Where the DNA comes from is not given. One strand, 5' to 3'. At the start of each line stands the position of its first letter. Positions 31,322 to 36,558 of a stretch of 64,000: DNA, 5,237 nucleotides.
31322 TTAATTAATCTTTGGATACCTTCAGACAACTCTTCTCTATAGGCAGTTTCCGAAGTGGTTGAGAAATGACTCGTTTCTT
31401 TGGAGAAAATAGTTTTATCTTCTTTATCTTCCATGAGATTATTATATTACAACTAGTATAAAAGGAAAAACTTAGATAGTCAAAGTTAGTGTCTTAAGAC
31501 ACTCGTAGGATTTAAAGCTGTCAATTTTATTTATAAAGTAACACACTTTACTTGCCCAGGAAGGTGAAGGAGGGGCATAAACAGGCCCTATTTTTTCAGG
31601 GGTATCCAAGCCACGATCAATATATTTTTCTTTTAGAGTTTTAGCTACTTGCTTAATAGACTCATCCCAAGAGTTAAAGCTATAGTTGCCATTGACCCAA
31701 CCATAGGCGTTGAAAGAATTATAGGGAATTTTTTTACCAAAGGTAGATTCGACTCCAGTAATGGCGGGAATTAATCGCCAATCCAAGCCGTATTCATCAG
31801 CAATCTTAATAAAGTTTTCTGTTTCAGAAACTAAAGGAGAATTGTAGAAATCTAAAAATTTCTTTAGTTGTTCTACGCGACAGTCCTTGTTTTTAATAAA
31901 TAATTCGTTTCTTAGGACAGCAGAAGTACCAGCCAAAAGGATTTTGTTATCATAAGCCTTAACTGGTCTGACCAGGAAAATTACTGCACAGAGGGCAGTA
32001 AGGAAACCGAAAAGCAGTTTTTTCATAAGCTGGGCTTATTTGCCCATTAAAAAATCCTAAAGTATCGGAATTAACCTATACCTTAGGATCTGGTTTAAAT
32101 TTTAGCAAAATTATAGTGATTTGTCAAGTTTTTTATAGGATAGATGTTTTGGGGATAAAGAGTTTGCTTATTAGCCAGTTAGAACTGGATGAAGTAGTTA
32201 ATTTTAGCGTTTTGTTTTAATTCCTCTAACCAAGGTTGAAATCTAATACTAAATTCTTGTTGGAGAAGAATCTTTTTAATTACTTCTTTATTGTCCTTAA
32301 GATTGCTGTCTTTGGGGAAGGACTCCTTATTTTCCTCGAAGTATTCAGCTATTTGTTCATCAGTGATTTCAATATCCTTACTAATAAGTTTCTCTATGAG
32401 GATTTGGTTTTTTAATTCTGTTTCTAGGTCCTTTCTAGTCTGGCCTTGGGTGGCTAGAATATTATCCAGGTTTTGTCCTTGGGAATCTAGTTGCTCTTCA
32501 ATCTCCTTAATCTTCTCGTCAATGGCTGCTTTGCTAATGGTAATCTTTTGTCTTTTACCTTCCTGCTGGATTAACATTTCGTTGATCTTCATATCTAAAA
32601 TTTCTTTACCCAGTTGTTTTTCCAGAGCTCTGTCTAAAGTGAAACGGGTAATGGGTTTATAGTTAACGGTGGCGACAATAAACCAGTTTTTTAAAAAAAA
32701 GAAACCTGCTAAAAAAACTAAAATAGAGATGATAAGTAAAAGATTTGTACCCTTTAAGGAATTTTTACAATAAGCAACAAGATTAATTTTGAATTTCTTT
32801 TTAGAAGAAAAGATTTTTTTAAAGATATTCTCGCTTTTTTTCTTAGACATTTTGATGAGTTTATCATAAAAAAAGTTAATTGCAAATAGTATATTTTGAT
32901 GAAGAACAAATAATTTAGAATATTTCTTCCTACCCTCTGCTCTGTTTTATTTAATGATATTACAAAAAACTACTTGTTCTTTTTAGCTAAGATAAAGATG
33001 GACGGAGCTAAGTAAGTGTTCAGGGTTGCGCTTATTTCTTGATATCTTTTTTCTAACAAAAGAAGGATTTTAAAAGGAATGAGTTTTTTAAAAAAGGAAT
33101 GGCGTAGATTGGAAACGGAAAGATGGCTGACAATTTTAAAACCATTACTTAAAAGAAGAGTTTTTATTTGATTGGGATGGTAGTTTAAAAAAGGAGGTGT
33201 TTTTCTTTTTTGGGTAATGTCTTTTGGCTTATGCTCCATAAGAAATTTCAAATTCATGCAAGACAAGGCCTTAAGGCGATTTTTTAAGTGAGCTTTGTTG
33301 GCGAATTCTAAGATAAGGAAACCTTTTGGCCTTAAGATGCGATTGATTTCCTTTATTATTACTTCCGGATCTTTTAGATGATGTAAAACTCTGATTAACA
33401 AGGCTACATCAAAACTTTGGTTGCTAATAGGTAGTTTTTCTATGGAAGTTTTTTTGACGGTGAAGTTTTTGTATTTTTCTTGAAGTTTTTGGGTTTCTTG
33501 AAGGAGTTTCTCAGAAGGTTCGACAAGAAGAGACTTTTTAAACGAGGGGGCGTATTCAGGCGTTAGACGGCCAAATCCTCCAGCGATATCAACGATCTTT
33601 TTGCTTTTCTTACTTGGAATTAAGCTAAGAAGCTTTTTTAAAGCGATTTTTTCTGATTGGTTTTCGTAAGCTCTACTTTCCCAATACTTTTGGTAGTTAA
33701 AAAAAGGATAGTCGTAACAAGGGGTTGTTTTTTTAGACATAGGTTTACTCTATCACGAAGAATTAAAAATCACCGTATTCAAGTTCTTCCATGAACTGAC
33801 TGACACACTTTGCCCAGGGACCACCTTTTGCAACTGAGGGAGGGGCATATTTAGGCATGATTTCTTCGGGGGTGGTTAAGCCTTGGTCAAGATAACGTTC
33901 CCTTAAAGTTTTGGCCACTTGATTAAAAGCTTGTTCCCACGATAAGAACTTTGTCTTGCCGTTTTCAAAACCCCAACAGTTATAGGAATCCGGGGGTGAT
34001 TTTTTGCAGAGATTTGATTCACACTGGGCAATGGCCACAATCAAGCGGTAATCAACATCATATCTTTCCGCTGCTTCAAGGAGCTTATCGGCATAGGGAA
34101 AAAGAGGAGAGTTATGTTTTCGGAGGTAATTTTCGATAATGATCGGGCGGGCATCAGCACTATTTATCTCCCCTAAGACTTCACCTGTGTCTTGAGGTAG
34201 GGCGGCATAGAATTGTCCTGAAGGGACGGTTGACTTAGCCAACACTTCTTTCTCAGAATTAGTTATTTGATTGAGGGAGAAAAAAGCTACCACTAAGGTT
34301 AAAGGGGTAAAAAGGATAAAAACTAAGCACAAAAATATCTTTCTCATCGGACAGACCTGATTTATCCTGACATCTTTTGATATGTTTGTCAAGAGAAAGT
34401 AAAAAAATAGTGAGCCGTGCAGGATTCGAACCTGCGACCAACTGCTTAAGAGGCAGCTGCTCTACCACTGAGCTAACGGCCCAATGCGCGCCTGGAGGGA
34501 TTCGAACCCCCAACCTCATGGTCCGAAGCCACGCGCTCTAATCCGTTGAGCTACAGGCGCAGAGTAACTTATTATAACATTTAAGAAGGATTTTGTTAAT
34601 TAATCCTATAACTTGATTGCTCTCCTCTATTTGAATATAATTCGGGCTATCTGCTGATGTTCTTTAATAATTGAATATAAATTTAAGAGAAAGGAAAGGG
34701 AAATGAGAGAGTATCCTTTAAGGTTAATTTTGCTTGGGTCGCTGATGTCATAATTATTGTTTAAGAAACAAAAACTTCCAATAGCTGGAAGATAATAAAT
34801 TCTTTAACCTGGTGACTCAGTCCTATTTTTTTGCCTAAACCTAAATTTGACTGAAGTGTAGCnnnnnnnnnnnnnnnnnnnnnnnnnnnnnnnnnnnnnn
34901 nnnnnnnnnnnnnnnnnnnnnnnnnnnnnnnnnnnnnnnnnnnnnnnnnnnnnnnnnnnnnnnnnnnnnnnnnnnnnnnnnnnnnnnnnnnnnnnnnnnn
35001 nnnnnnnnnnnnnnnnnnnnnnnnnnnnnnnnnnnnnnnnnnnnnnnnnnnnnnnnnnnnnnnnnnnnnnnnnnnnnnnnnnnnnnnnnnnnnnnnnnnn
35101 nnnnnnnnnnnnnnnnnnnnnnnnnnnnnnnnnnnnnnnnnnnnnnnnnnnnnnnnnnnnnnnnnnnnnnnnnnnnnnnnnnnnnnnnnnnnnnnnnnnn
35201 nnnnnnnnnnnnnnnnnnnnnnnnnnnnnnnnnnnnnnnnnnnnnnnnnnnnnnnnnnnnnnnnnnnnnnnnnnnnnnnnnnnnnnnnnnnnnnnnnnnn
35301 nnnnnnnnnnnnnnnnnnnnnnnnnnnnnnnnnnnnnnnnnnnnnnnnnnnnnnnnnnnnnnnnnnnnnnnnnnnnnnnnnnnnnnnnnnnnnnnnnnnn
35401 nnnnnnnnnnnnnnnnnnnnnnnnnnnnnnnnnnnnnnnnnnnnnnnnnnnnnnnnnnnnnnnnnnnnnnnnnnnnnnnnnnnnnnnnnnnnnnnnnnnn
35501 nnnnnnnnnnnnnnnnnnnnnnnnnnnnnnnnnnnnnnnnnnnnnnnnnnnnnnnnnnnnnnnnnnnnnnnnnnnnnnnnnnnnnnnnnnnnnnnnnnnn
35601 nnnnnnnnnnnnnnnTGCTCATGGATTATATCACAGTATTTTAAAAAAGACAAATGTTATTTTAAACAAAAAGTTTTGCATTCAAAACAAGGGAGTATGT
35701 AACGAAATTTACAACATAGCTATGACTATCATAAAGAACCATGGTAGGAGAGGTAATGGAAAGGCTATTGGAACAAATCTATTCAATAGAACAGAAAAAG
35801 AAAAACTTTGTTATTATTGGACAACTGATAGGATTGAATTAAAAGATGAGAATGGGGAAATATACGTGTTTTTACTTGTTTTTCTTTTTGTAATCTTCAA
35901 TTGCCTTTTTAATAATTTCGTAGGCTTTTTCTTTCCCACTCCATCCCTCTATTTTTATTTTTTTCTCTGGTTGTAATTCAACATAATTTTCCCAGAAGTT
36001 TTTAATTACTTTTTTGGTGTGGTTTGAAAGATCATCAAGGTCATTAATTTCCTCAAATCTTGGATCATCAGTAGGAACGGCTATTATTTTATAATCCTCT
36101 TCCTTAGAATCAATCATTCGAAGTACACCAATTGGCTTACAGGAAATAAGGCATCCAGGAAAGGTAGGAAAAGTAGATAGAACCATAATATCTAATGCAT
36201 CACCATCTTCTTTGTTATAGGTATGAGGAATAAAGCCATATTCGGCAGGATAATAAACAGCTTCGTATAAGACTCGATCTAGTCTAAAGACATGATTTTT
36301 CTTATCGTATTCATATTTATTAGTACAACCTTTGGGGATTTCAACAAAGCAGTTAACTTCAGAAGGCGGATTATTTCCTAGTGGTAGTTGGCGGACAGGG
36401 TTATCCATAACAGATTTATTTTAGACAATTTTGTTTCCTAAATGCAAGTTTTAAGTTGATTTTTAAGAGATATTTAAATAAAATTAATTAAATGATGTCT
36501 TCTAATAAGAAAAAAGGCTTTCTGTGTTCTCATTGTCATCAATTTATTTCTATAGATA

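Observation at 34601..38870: Duplicated promoter-plus-terminator element next to tRNA genes: two paralogous plus-strand transcription units in an otherwise minus-strand neighbourhood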

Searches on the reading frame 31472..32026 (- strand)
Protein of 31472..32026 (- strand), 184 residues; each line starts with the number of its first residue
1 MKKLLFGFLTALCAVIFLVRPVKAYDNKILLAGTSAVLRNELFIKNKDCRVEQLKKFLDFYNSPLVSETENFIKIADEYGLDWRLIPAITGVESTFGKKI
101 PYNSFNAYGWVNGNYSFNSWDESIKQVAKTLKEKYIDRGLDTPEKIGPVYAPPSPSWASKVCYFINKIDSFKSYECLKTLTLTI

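Call 80: search_protein_families(library=pfam, proteins=[window:31472-32026:-], max_evalue=0.001)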
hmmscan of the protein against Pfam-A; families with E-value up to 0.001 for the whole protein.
window:31472-32026:- (184 aa): 1 family
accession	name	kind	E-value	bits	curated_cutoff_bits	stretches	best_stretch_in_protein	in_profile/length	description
PF01832.25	Glucosaminidase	-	0.00046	21.3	30.2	1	70-168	2-121/123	Mannosyl-glycoprotein endo-beta-N-acetylglucosaminidase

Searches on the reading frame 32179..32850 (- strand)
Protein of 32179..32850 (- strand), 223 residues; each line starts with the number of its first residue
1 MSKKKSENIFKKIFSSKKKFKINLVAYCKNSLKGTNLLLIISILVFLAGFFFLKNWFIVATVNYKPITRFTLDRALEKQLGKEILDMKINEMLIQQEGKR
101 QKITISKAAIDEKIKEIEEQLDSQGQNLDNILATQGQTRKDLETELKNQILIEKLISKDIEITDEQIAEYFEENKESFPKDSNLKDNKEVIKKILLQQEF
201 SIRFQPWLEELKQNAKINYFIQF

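Call 80: search_protein_families(library=pfam, proteins=[window:32179-32850:-], max_evalue=0.001)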
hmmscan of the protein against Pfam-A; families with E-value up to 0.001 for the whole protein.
window:32179-32850:- (223 aa): 1 family
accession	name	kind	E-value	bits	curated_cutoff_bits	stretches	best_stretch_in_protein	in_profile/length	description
PF13624.11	SurA_N_3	-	6.1e-09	36.4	27.2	1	69-155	72-161/162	SurA-like N-terminal domain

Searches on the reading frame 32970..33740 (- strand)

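Call 80: search_protein_families(library=pfam, proteins=[window:32970-33740:-], max_evalue=0.001)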
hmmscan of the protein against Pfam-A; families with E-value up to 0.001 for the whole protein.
window:32970-33740:- (256 aa): 10 families
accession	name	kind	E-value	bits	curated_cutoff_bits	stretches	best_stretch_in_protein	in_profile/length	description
PF08241.18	Methyltransf_11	-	1.7e-18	67.5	21.2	1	50-144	1-95/95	Methyltransferase domain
PF13489.12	Methyltransf_23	-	2e-14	54.1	27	1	34-205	10-163/164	Methyltransferase domain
PF13847.12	Methyltransf_31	-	4.1e-14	52.9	27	1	44-165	2-130/145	Methyltransferase domain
PF13649.12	Methyltransf_25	-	6.1e-14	52.9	27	1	49-140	1-97/97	Methyltransferase domain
PF08242.18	Methyltransf_12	-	1.2e-13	52.1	30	1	50-142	1-98/98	Methyltransferase domain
PF01209.24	Ubie_methyltran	-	1.9e-07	31.1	20.1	1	36-149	38-157/233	ubiE/COQ5 methyltransferase family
PF05219.18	DREV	-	1.2e-05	25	26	1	26-144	75-186/265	DREV methyltransferase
PF05891.18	Methyltransf_PK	-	7.2e-05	22.9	27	1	34-145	42-160/218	AdoMet dependent proline di-methyltransferase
PF08003.17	Methyltransf_9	-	0.00021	20.8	23.8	1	36-145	106-218/315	Protein of unknown function (DUF1698)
PF00398.26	RrnaAD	-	0.00069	19.2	24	0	38-100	23-85/263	Ribosomal RNA adenine dimethylase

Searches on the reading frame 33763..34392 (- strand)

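Call 80: search_protein_families(library=pfam, proteins=[window:33763-34392:-], max_evalue=0.001)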
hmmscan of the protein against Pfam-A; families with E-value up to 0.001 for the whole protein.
window:33763-34392:- (209 aa): 1 family
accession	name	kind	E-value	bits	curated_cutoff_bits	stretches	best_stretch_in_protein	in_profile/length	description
PF01832.25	Glucosaminidase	-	0.00072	20.7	30.2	1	103-202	3-119/123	Mannosyl-glycoprotein endo-beta-N-acetylglucosaminidase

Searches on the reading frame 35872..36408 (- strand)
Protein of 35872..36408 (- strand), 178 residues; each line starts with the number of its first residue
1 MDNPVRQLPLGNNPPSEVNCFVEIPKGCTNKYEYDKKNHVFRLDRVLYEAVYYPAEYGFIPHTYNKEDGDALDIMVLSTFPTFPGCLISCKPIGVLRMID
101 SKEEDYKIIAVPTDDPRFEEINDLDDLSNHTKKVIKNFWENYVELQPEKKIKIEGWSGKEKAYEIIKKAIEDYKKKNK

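Call 15: find_related_loci(query=window:35872-36408:-, collection=genome_contigs, flank=10000)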
Query window:35872-36408:- (178 aa) in genome_contigs; peptide patterns used: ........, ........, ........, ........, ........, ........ (x = any residue, [..] = any of these).
542 stretches matched a pattern; 495 encode a relative of the query (tblastn E <= 1e-3); the best 80 are kept; 80 distinct loci.
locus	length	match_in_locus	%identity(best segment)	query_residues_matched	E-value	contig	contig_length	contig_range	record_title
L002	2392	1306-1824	92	1-173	2e-112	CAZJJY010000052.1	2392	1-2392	MAG TPA_asm: uncultured Gammaproteobacteria bacterium isolate binchicken_co243_270 genome assembly, contig: NODE_49287_l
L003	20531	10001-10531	70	2-178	7e-84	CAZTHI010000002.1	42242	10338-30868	MAG TPA_asm: uncultured Gammaproteobacteria bacterium isolate binchicken_co387_486 genome assembly, contig: NODE_459_len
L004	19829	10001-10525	68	3-178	3e-77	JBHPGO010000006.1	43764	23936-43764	Patescibacteria group bacterium isolate SAG AM-311-M21 NODE_6_length_43764_cov_29.512297, whole genome shotgun sequence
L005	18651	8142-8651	65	5-175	5e-71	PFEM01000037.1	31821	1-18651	MAG: Candidatus Shapirobacteria bacterium CG10_big_fil_rev_8_21_14_0_10_48_15 CG10_8_21_14_0.10_scaffold_2419_c, whole g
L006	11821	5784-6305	60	3-176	5e-69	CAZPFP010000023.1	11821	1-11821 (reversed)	MAG TPA_asm: uncultured Gammaproteobacteria bacterium isolate binchicken_co34_426 genome assembly, contig: NODE_9377_len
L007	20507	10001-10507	62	8-176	2e-69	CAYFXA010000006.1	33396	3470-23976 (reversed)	MAG TPA_asm: uncultured Gammaproteobacteria bacterium isolate ERP108616_co1_405 genome assembly, contig: k119_1626429, w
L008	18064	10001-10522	67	2-176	6e-76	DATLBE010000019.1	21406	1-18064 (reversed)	MAG TPA_asm: Nevskiaceae bacterium isolate SMAG_U14290 k141_2360016, whole genome shotgun sequence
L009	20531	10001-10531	58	1-178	8e-67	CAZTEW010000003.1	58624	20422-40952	MAG TPA_asm: uncultured Gammaproteobacteria bacterium isolate binchicken_co266_151 genome assembly, contig: NODE_1098_le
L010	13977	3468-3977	53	3-175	1e-52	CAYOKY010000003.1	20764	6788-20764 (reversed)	MAG TPA_asm: Candidatus Micrarchaeota archaeon isolate SRP104257_co1_160 genome assembly, contig: NODE_1380_length_20764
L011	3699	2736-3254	51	3-176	3e-52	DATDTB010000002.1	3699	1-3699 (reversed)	MAG TPA_asm: archaeon isolate SMAG_U8019 k141_1509767, whole genome shotgun sequence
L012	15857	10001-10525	70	2-176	1e-81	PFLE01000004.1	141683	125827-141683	MAG: Candidatus Shapirobacteria bacterium CG_4_10_14_0_8_um_filter_39_15 CG_4_10_14_0.8_um_filter_scaffold_84_c, whole g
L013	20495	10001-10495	51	7-173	1e-51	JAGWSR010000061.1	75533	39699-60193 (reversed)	MAG: bacterium isolate REEB354 k141_1628612, whole genome shotgun sequence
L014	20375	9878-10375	52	11-178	7e-51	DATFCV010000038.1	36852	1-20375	MAG TPA_asm: Nitrosotalea sp. isolate SMAG_U8563 k141_998861, whole genome shotgun sequence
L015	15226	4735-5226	53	11-176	1e-50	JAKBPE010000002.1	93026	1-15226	MAG: bacterium isolate LSA4.bin48 NODE_167_length_93026_cov_3.260616, whole genome shotgun sequence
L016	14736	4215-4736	49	1-176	8e-51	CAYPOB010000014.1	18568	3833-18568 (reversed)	MAG TPA_asm: uncultured Methanocellales archaeon isolate binchicken_co24_98 genome assembly, contig: NODE_939_length_185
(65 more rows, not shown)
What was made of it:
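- Tried and rejected: PPase-anchored genome scan (call 15).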
